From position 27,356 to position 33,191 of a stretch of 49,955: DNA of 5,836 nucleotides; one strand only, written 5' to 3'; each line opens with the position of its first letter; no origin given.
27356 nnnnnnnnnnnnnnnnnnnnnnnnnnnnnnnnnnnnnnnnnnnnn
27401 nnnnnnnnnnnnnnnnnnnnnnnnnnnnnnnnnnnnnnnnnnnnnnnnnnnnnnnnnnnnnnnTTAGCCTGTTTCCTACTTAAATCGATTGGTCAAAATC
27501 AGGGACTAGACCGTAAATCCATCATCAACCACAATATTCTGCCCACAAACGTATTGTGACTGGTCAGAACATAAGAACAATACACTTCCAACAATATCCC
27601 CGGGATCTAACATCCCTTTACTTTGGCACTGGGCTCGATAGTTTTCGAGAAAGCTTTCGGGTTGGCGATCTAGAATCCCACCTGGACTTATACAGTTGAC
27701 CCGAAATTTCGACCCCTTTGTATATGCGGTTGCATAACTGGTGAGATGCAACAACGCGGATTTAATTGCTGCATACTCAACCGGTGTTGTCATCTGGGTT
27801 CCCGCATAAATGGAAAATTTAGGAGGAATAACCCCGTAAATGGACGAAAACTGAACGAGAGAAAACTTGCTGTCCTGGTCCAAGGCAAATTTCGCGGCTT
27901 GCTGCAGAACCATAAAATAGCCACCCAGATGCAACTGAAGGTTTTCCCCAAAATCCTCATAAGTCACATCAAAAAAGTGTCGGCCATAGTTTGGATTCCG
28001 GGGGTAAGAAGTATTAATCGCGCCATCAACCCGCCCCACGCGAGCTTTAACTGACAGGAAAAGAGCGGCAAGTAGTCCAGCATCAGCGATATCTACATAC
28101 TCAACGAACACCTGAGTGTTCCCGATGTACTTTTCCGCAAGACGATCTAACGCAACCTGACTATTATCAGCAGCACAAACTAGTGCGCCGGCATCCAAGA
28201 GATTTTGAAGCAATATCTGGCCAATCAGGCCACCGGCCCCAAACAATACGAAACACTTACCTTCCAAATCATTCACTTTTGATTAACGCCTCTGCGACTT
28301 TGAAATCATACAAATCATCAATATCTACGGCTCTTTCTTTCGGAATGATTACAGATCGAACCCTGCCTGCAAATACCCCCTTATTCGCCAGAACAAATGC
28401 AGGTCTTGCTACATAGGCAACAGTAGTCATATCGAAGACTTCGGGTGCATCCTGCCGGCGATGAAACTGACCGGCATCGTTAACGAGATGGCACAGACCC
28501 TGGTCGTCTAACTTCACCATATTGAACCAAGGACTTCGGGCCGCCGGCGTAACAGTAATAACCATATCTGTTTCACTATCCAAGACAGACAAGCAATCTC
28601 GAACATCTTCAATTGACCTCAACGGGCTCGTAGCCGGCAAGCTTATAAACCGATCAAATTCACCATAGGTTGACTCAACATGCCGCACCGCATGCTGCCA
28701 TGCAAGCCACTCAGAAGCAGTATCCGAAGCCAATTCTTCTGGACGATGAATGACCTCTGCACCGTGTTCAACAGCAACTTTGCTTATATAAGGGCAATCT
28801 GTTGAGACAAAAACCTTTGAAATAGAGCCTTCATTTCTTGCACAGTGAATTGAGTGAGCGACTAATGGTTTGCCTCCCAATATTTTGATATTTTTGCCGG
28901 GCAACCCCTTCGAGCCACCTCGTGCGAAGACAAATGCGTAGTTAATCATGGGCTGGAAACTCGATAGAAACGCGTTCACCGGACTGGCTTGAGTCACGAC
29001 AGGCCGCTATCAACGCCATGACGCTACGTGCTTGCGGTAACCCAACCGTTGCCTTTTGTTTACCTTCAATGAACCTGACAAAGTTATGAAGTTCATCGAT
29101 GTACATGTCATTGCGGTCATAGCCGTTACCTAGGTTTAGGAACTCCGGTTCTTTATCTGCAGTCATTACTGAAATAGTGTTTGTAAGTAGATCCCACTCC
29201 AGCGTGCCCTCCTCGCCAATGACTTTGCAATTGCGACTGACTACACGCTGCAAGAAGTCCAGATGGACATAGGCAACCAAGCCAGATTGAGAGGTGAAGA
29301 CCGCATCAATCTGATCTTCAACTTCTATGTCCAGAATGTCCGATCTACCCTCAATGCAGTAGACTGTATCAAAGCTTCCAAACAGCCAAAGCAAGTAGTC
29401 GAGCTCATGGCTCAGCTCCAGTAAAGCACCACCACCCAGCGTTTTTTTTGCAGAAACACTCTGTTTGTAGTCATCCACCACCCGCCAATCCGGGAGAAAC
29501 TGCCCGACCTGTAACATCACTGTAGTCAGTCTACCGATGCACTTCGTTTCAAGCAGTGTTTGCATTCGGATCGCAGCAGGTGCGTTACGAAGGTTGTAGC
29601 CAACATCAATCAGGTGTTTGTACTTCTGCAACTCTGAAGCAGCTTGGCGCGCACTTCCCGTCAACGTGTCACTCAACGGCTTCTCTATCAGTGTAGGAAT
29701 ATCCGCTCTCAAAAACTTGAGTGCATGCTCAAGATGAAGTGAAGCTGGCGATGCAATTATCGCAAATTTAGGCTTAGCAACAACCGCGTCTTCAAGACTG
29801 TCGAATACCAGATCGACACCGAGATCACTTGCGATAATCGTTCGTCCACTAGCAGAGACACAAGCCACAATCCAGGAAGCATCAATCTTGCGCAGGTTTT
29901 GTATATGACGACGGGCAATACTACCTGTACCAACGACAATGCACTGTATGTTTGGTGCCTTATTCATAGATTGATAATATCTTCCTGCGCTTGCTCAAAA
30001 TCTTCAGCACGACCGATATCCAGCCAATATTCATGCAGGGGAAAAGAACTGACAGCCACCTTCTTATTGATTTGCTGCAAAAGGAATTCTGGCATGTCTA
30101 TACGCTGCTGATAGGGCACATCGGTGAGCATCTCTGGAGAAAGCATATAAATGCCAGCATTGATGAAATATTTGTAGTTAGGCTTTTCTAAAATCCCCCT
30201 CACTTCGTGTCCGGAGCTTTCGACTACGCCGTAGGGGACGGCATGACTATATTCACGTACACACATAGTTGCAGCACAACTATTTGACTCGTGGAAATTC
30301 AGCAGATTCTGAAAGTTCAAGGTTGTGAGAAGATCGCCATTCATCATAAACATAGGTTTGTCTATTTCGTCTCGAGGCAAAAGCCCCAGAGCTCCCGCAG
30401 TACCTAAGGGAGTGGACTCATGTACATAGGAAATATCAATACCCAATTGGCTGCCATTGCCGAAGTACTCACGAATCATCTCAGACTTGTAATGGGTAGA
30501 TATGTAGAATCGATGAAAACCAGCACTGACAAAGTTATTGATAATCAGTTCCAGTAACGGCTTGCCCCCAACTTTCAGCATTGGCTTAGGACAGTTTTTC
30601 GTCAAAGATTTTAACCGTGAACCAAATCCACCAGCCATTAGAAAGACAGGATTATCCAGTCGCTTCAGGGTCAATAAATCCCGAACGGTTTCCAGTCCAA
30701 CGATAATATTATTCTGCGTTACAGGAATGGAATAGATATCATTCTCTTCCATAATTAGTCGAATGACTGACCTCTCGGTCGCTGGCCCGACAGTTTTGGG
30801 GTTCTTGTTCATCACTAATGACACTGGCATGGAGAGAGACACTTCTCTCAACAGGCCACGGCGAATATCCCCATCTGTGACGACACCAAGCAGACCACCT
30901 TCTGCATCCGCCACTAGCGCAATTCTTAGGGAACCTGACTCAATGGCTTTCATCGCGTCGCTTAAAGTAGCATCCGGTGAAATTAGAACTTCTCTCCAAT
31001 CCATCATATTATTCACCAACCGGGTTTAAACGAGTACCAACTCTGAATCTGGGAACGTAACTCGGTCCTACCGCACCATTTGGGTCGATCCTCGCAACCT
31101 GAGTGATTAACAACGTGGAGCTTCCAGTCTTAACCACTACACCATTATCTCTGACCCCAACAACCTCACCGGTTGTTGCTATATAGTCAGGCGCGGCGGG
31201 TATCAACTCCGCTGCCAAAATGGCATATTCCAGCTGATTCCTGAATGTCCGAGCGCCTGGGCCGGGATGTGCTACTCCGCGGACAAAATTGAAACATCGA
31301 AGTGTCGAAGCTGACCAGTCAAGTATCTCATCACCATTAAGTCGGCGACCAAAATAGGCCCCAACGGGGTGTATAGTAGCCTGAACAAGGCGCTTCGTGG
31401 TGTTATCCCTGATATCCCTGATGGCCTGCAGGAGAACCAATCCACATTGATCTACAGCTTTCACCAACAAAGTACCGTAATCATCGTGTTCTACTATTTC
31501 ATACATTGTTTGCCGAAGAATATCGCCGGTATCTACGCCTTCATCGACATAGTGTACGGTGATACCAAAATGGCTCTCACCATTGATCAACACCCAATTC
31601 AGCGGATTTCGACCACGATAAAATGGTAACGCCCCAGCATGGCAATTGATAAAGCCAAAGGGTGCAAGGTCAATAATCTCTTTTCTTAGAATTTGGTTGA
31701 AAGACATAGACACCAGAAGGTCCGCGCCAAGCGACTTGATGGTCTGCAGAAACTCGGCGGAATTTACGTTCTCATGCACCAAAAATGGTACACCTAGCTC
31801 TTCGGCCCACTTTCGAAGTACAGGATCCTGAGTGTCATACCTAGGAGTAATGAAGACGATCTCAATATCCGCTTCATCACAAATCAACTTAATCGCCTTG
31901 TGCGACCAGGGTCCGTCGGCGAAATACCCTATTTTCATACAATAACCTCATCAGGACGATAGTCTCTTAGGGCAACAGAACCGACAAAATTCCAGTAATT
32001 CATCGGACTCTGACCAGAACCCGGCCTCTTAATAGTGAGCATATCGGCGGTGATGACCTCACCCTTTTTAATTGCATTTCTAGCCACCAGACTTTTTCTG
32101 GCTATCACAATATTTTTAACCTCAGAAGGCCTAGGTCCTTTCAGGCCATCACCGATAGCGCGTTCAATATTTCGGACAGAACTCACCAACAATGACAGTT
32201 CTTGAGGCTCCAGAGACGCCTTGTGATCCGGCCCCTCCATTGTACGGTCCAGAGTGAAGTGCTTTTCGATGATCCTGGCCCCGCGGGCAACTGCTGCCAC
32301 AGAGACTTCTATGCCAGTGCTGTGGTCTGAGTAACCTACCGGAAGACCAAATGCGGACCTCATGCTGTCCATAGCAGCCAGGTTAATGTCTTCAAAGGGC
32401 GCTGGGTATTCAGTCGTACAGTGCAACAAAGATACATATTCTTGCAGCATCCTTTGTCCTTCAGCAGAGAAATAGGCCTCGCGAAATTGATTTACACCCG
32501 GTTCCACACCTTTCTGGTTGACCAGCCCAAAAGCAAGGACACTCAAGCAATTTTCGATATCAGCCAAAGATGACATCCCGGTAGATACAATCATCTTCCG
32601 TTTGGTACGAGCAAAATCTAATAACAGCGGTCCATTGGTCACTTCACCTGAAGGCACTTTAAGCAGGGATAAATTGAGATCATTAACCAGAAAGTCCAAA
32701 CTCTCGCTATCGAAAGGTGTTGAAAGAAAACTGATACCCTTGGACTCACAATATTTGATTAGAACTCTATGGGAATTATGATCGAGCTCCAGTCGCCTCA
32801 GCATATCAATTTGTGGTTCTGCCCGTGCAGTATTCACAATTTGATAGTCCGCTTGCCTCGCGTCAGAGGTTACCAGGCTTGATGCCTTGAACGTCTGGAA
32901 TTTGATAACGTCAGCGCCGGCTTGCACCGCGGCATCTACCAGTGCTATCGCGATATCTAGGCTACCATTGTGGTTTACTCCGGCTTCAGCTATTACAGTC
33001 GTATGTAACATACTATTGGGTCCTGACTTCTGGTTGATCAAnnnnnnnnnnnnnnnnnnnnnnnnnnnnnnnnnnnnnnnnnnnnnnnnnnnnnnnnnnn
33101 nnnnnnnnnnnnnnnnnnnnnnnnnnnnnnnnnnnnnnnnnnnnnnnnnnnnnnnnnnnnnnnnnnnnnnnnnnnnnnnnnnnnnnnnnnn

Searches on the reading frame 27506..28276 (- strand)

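Call 7: search_protein_families(library=ncbifam, max_evalue=1e-10, proteins=[window:27506-28276:-])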
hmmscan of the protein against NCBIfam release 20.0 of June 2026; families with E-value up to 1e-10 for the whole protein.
window:27506-28276:- (256 aa): 64 families (the best 25 are shown)
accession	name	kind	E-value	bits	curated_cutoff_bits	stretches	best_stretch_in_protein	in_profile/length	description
NF006619.0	PRK09186.1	equivalog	2.2e-91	306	255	1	4-256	2-256/256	oxidoreductase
NF050062.1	FlagModPtmA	equivalog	3.5e-59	200.4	350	1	4-255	2-255/256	flagellin modification protein PtmA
NF005559.1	PRK07231.1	subfamily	3.5e-22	79.1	215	1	4-255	2-248/249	glucose 1-dehydrogenase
NF006070.0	PRK08213.1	subfamily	4.8e-21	75.4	279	1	3-256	9-258/259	gluconate 5-dehydrogenase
NF004791.0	PRK06138.1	equivalog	5.7e-20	71.7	312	1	3-255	2-250/252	SDR family oxidoreductase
NF005853.0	PRK07774.1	equivalog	6.3e-20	71.6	303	1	2-255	2-247/250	SDR family oxidoreductase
NF006132.0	PRK08277.1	subfamily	7.9e-20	71.3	281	1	2-255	6-275/280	D-mannonate oxidoreductase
NF005446.0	PRK07035.1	equivalog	2.1e-19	69.8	373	1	3-255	8-254/255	SDR family oxidoreductase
NF009466.0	PRK12826.1-2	subfamily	2.4e-19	69.8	222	1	10-253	7-243/248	3-oxoacyl-ACP reductase FabG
NF004522.0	PRK05867.1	equivalog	1.2e-18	67.8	447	1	3-255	8-253/255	SDR family oxidoreductase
NF006121.0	PRK08265.1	subfamily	5.8e-18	65.4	294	1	1-256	2-247/263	short chain dehydrogenase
NF009468.0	PRK12826.1-4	equivalog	1.5e-17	64.1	318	1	1-254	2-247/256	SDR family oxidoreductase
NF049979.1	AlphHSDSHdhA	equivalog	1.5e-17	64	350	1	4-255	1-247/258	7alpha-hydroxysteroid dehydrogenase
NF004198.0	PRK05653.1-3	equivalog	1.6e-17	63.8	296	1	3-254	4-246/248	3-oxoacyl-ACP reductase FabG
NF050023.1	7alphHDSH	equivalog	2.2e-17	63.4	450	1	1-256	1-251/259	7alpha-hydroxysteroid dehydrogenase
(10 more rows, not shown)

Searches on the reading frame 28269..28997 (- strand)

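Call 7: search_protein_families(library=ncbifam, max_evalue=1e-10, proteins=[window:28269-28997:-])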
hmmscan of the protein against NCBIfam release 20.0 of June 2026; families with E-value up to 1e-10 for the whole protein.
window:28269-28997:- (242 aa): 1 family
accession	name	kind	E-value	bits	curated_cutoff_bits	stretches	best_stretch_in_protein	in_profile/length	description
TIGR03584.1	PseF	equivalog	1.6e-35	122.7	205.7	1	21-239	2-220/222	pseudaminic acid cytidylyltransferase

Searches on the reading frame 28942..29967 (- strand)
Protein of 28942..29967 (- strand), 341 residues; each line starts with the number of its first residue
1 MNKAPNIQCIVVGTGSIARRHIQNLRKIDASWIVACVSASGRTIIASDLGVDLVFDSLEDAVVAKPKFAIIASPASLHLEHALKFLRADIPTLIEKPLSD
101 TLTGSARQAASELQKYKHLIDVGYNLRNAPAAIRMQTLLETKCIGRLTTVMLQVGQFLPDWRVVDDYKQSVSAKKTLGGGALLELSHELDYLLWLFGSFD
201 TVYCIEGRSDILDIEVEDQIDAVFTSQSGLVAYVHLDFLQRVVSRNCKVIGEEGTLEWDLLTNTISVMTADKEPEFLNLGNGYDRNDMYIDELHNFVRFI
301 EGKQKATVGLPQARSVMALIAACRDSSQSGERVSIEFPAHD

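Call 7: search_protein_families(library=ncbifam, max_evalue=1e-10, proteins=[window:28942-29967:-])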
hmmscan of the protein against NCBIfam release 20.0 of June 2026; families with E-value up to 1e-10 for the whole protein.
window:28942-29967:- (341 aa): 3 families
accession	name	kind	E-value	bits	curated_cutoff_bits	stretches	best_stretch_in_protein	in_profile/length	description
TIGR04380.1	myo_inos_iolG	equivalog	5.4e-19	68.2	355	1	8-333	3-329/330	inositol 2-dehydrogenase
NF040723.1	UDP-GlcNAcDh_Arch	equivalog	1e-15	58.1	450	1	9-308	3-282/302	UDP-N-acetylglucosamine 3-dehydrogenase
NF052679.1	InsChiInosDhIolG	equivalog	2.7e-15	56.2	540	1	8-338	4-330/343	bifunctional inositol 2-dehydrogenase/D-chiro-inositol 1-dehydrogenase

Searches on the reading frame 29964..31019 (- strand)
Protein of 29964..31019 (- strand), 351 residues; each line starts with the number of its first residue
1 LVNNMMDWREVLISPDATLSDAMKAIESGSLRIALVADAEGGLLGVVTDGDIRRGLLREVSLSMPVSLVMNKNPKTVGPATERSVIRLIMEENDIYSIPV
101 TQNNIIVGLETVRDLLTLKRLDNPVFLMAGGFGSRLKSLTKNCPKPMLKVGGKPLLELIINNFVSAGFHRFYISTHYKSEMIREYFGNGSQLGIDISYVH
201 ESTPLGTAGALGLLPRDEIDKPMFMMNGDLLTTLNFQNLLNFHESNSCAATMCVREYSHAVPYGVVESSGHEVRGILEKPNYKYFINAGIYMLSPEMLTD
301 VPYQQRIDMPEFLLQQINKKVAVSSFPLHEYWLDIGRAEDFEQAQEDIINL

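Call 7: search_protein_families(library=ncbifam, max_evalue=1e-10, proteins=[window:29964-31019:-])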
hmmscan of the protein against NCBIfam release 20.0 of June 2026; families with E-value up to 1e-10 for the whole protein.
window:29964-31019:- (351 aa): 17 families
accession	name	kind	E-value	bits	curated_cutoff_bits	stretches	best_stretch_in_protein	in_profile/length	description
NF052502.1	man1P_GTase_Rv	exception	1.1e-42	146.1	440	1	127-349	5-231/352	mannose-1-phosphate guanylyltransferase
TIGR03992.1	Arch_glmU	subfamily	6.7e-40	137.2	292.1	1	126-347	4-226/393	bifunctional sugar-1-phosphate nucleotidylyltransferase/acetyltransferase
NF049965.1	GlMnHpPGnyltfHddC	equivalog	2e-33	115.9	300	1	127-343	5-216/221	D-glycero-D-manno-heptose 1-phosphate guanosyltransferase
NF045761.1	NAMPUrTaseMurU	equivalog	1.6e-30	106.7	250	1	127-345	5-224/226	N-acetylmuramate alpha-1-phosphate uridylyltransferase MurU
NF041313.1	UDPGP_AglF_Halo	equivalog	2.2e-26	92.7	400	1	127-346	5-232/234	UTP--glucose-1-phosphate uridylyltransferase AglF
TIGR01208.1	rmlA_long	equivalog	2.7e-23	82.4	320.25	1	127-349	4-235/353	glucose-1-phosphate thymidylyltransferase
TIGR02623.1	G1P_cyt_trans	equivalog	9.7e-22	77.6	300.25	1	126-192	4-70/255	glucose-1-phosphate cytidylyltransferase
TIGR02091.1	glgC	equivalog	1.1e-18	67.5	424.9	1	126-349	4-260/364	glucose-1-phosphate adenylyltransferase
NF041173.1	Sug_nt_acttase_Thmprot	equivalog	1.1e-16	60.8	600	1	125-341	3-220/405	bifunctional sugar-1-phosphate nucleotidylyltransferase/acetyltransferase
NF003670.0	PRK05293.1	equivalog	1.4e-16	60.4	470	0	126-196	8-79/382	glucose-1-phosphate adenylyltransferase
NF002772.0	PRK02862.1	equivalog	5.1e-13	48.5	537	0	127-186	8-68/429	glucose-1-phosphate adenylyltransferase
TIGR01207.1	rmlA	equivalog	1.4e-12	47.4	360.65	1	127-295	4-177/286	glucose-1-phosphate thymidylyltransferase RfbA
NF001947.0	PRK00725.1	subfamily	2.8e-12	46.1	470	0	125-185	19-80/426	glucose-1-phosphate adenylyltransferase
NF002023.0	PRK00844.1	subfamily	4.7e-12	45.5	458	0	126-281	10-182/408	glucose-1-phosphate adenylyltransferase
TIGR01099.1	galU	equivalog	1.8e-11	44.1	326.8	0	127-196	6-75/261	UTP--glucose-1-phosphate uridylyltransferase GalU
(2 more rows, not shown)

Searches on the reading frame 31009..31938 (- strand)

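Call 7: search_protein_families(library=ncbifam, max_evalue=1e-10, proteins=[window:31009-31938:-])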
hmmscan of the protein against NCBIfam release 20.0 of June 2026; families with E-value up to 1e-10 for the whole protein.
window:31009-31938:- (309 aa): 7 families
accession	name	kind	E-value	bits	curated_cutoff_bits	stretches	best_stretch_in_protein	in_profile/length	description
NF005414.0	PRK06988.1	equivalog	9.5e-42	143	316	1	42-284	48-288/311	formyltransferase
NF005998.1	PRK08125.1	equivalog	3.8e-40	137.9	777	1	42-279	46-277/649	bifunctional UDP-4-amino-4-deoxy-L-arabinose formyltransferase/UDP-glucuronic acid oxidase ArnA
TIGR00460.1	fmt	equivalog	1.6e-35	122.8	201.5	1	38-280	46-286/315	methionyl-tRNA formyltransferase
TIGR00639.1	PurN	equivalog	2.6e-15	56.5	150.1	1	61-178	69-186/192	phosphoribosylglycinamide formyltransferase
TIGR00655.1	PurU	equivalog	2.1e-12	47.3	285.95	1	39-173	122-262/280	formyltetrahydrofolate deformylase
NF004684.0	PRK06027.1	subfamily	1.1e-11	45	223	1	41-174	129-268/286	formyltetrahydrofolate deformylase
NF005755.0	PRK07579.1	equivalog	9.2e-11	42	238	0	73-183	67-174/245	dTDP-4-amino-4,6-dideoxyglucose formyltransferase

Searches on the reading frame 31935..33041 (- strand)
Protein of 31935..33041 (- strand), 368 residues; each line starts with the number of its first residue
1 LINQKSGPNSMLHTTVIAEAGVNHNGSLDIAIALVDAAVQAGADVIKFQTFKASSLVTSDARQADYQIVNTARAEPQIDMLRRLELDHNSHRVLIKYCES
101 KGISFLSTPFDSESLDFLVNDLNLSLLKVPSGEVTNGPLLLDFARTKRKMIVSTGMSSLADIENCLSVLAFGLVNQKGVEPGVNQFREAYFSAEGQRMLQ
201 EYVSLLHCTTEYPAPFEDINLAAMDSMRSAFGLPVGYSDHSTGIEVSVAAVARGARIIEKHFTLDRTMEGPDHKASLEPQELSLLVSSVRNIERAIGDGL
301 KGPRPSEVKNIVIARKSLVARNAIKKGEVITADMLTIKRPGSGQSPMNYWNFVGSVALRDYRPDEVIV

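Call 7: search_protein_families(library=ncbifam, max_evalue=1e-10, proteins=[window:31935-33041:-])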
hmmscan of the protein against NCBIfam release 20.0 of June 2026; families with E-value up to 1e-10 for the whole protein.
window:31935-33041:- (368 aa): 2 families
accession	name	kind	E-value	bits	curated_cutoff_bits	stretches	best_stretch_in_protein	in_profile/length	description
TIGR03569.1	NeuB_NnaB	equivalog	5.5e-144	479.2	399.65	1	15-367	2-329/329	N-acetylneuraminate synthase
TIGR03586.1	PseI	equivalog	6.8e-74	249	340.25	2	201-358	162-318/327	pseudaminic acid synthase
